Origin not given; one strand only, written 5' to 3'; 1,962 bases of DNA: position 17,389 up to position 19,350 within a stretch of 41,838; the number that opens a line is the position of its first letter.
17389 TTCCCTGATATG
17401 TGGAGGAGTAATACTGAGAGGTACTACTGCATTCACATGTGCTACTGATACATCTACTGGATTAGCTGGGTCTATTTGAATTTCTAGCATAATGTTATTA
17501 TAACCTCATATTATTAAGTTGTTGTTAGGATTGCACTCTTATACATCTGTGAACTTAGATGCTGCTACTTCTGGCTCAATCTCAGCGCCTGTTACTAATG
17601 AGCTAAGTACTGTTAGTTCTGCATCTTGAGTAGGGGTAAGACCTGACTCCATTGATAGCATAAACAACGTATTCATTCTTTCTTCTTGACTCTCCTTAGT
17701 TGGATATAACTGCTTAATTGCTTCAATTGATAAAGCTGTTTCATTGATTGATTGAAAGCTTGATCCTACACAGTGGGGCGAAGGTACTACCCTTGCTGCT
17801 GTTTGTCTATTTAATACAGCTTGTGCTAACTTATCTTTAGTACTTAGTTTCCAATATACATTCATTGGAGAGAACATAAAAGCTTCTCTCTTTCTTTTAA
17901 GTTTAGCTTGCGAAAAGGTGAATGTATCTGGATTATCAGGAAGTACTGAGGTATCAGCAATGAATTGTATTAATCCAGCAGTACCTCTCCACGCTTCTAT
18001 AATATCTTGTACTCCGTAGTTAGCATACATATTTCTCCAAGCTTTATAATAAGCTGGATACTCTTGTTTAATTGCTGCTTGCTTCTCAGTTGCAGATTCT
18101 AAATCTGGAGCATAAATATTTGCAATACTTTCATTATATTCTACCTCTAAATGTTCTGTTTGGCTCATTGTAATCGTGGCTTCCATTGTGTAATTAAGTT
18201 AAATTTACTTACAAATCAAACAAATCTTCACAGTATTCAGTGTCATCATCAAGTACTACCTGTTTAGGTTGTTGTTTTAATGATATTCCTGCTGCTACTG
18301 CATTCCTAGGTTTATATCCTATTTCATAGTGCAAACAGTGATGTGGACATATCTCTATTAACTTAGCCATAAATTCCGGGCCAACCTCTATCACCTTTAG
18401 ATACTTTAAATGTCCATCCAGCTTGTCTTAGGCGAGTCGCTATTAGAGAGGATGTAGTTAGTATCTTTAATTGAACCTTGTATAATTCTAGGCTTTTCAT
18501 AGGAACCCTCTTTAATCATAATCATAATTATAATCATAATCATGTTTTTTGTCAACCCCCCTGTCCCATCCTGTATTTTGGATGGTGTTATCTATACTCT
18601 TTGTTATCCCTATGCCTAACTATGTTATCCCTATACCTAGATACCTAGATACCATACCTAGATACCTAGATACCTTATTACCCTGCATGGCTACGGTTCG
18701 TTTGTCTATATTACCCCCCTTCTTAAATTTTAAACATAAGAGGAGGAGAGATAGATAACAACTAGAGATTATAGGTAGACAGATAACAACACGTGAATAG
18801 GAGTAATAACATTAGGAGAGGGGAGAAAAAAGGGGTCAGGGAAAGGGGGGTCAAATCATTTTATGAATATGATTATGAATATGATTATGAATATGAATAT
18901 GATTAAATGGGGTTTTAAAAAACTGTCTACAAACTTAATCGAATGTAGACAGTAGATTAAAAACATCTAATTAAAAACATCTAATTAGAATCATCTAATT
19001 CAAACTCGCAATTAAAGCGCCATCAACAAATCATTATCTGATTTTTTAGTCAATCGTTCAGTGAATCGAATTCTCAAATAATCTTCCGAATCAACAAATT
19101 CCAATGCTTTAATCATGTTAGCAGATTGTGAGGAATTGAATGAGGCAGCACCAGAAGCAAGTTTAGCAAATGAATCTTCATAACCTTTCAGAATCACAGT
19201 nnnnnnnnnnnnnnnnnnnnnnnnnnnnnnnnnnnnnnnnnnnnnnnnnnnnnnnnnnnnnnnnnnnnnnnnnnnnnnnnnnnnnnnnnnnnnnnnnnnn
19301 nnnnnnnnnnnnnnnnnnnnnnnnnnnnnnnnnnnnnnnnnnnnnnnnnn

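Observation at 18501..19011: Repeat-dense noncoding island with imperfect inverted arms (candidate origin or regulatory hub)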

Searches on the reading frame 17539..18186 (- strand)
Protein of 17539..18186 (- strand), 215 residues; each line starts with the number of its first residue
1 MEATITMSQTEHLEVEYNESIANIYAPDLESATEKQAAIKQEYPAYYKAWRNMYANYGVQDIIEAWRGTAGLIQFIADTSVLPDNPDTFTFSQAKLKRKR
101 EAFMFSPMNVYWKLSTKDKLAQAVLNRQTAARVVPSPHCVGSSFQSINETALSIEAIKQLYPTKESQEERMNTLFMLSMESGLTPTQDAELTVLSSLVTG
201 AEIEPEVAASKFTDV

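Call 6: search_protein_families(library=pfam, proteins=[window:17539-18186:-], max_evalue=0.01)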
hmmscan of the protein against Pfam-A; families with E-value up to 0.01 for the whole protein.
window:17539-18186:- (215 aa): 0 families

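Call 7: search_protein_families(library=phrogs, proteins=[window:17539-18186:-], max_evalue=0.01)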
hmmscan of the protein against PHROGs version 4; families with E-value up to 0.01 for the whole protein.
window:17539-18186:- (215 aa): 0 families

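Call 17: find_encoding_contigs(protein=window:17539-18186:-, flank=10000, max_places=10)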
Protein window:17539-18186:- (215 aa): no gene with exactly this product is on record in the collection.

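Call 88: search_protein_families(library=ncbifam, proteins=[window:17539-18186:-], max_evalue=0.1)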
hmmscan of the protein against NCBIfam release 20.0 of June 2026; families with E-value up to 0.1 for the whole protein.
window:17539-18186:- (215 aa): 1 family
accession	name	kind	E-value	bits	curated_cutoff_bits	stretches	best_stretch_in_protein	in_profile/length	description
TIGR02306.1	RNA_lig_DRB0094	equivalog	0.045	12.6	151.15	1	64-149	165-243/341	RNA ligase (ATP)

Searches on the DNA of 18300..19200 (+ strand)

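Call 5: search_dna_similar(query=window:18301-19200:+, collection=phages, mode=distant, max_rows=30)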
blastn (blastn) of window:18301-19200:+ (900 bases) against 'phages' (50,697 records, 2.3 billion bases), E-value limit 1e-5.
No match.

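Call 81: search_rna_families(source=window, start=18300, end=19200, threshold=evalue, max_evalue=1)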
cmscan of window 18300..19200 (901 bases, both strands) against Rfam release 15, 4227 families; matches with E-value up to 1: 0.
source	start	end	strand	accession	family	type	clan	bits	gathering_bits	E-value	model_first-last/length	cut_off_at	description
